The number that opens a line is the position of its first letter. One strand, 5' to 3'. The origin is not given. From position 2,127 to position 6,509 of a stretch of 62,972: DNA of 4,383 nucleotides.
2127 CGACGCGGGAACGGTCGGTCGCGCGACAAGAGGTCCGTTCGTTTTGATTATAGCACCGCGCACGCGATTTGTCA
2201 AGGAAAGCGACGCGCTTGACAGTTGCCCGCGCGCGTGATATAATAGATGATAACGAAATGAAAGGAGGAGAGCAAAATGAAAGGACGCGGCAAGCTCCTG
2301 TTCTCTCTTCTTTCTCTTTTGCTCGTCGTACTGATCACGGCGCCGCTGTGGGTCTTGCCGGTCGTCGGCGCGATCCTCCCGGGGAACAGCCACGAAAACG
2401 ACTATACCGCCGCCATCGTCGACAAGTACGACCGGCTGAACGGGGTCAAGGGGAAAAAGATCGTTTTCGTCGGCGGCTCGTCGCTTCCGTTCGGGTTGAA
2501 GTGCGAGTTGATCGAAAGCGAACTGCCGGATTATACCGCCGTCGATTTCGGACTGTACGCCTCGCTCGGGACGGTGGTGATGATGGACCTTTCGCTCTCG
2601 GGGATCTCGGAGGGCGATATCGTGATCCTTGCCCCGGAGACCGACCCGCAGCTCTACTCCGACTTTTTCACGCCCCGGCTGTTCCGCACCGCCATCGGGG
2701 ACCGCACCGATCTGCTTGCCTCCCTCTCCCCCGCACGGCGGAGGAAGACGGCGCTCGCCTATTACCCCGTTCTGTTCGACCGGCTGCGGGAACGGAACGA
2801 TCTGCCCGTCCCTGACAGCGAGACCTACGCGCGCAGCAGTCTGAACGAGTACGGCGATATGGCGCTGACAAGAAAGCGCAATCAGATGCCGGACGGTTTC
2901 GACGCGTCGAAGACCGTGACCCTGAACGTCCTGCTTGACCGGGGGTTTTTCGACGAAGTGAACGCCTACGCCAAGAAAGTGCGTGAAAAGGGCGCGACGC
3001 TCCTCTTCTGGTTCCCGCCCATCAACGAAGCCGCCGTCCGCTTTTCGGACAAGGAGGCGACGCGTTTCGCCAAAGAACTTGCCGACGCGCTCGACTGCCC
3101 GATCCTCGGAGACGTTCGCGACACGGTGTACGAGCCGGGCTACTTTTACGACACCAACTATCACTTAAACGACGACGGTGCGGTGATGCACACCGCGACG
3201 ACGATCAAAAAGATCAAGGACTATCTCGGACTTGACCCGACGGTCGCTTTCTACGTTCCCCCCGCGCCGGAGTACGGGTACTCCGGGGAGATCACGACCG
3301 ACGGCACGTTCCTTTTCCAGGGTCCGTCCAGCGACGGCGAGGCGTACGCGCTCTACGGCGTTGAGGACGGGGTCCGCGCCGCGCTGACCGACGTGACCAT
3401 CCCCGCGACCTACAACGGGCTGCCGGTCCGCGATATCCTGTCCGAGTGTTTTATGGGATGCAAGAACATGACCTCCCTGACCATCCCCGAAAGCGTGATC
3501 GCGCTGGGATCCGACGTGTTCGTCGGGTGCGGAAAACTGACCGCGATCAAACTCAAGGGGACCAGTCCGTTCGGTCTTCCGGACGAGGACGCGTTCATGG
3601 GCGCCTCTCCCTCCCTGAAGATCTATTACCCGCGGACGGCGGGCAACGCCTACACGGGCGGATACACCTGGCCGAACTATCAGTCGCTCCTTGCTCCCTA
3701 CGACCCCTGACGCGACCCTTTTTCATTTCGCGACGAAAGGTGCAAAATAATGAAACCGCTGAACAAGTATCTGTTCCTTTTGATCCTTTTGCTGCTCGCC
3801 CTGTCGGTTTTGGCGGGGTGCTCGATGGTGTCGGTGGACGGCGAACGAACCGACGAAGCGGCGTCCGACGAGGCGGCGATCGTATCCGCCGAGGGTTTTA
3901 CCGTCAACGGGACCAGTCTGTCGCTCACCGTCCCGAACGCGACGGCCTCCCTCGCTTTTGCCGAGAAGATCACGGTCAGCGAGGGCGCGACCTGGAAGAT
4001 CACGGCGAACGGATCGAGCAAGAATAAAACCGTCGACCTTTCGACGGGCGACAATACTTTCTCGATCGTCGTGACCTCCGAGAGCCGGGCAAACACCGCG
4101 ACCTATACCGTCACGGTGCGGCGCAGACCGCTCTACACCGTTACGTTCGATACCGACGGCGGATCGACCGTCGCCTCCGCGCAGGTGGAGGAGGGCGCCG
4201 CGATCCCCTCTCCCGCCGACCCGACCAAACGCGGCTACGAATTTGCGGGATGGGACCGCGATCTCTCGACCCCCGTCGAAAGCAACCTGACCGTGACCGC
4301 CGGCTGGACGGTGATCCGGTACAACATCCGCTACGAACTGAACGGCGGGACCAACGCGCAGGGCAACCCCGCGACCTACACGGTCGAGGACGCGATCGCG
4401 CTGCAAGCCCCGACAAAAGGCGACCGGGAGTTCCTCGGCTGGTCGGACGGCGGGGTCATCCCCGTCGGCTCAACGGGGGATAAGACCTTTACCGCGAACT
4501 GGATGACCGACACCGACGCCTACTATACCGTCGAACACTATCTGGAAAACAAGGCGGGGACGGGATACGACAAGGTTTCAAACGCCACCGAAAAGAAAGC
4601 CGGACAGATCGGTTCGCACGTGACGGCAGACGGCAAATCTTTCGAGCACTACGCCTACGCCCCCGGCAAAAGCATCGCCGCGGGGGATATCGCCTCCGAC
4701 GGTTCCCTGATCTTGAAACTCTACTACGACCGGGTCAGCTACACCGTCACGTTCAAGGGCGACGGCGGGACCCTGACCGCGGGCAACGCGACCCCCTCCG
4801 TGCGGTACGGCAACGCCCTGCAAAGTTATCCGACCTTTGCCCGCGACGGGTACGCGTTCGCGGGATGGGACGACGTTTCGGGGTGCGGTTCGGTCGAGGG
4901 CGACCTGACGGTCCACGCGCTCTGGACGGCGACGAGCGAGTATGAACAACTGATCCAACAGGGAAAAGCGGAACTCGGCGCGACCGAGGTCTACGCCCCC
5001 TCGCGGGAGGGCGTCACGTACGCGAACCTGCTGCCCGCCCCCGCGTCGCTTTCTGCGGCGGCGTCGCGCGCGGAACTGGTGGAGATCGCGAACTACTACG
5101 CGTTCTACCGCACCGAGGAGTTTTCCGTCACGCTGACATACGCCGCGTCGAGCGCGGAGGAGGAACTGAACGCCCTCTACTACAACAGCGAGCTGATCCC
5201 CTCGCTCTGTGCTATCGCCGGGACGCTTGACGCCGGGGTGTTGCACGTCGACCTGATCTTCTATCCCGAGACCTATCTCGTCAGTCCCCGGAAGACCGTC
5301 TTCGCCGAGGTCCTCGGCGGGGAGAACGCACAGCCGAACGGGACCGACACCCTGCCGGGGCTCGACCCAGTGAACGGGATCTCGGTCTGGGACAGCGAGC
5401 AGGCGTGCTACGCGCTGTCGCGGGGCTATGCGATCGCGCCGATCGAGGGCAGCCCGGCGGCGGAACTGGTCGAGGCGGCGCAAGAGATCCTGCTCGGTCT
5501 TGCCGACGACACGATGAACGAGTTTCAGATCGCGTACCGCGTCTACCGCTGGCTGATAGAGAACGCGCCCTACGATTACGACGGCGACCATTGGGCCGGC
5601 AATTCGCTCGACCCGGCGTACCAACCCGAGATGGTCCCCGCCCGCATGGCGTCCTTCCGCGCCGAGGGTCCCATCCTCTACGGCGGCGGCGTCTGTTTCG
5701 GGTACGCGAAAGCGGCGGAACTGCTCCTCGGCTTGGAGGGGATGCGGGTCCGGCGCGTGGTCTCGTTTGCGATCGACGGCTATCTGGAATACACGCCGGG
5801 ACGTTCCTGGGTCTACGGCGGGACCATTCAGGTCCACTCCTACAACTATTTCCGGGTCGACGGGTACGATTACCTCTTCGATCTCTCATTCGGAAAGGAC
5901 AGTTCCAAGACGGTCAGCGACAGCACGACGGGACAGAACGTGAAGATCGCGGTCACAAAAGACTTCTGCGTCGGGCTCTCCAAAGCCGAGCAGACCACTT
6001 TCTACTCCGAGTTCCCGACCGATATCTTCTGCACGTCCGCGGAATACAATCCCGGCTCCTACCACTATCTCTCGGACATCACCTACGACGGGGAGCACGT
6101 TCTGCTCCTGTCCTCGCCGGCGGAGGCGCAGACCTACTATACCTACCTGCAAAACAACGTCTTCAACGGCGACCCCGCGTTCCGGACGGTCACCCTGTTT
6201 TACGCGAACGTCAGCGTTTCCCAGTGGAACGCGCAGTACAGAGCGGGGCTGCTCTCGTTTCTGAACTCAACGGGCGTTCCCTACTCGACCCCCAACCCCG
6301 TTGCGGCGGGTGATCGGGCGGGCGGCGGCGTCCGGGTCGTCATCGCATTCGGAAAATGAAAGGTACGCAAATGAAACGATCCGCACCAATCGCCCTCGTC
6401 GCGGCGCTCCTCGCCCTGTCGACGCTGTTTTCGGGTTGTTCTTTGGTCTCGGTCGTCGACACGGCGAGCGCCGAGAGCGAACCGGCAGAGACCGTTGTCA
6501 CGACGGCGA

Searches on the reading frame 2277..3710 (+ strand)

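Call 82: search_protein_families(library=pfam, proteins=[window:2277-3710:+], max_evalue=0.00001)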
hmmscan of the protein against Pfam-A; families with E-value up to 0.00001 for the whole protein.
window:2277-3710:+ (477 aa): 1 family
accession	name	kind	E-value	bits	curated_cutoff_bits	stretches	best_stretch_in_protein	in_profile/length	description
PF13306.12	LRR_5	-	2.6e-07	31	27.7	1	370-428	13-65/127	BspA type Leucine rich repeat region (6 copies)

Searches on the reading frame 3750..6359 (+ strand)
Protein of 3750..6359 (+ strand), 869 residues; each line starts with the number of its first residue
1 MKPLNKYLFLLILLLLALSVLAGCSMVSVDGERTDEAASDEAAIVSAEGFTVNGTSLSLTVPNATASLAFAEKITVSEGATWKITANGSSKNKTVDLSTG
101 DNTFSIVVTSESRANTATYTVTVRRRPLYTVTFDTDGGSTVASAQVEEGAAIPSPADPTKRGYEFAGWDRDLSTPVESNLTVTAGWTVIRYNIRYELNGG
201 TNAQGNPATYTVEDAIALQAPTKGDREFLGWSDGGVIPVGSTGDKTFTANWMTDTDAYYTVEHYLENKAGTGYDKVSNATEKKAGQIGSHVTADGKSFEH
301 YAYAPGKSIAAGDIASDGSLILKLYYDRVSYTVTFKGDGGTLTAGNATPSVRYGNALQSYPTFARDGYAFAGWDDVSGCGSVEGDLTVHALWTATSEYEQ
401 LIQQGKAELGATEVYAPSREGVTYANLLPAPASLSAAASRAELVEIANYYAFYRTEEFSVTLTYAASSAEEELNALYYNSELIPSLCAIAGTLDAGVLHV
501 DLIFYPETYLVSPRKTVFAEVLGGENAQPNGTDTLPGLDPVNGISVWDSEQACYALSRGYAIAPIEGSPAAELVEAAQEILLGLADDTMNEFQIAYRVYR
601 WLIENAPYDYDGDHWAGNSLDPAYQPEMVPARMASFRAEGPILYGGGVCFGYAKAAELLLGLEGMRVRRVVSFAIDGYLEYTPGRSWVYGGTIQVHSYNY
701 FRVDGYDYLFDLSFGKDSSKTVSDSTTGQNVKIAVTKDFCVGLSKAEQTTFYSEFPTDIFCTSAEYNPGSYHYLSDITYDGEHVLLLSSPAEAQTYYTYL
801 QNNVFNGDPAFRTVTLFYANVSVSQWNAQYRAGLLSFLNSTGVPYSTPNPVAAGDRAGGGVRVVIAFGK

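Call 82: search_protein_families(library=pfam, proteins=[window:3750-6359:+], max_evalue=0.00001)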
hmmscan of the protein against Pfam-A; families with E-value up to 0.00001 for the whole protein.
window:3750-6359:+ (869 aa): 2 families
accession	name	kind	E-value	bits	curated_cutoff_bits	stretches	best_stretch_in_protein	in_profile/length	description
PF09479.16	Flg_new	-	8.1e-29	100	27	2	129-183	1-55/65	Listeria-Bacteroides repeat domain (List_Bact_rpt)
PF12733.13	Cadherin-like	-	1.2e-08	35.7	24.2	1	47-126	9-89/89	Cadherin-like beta sandwich domain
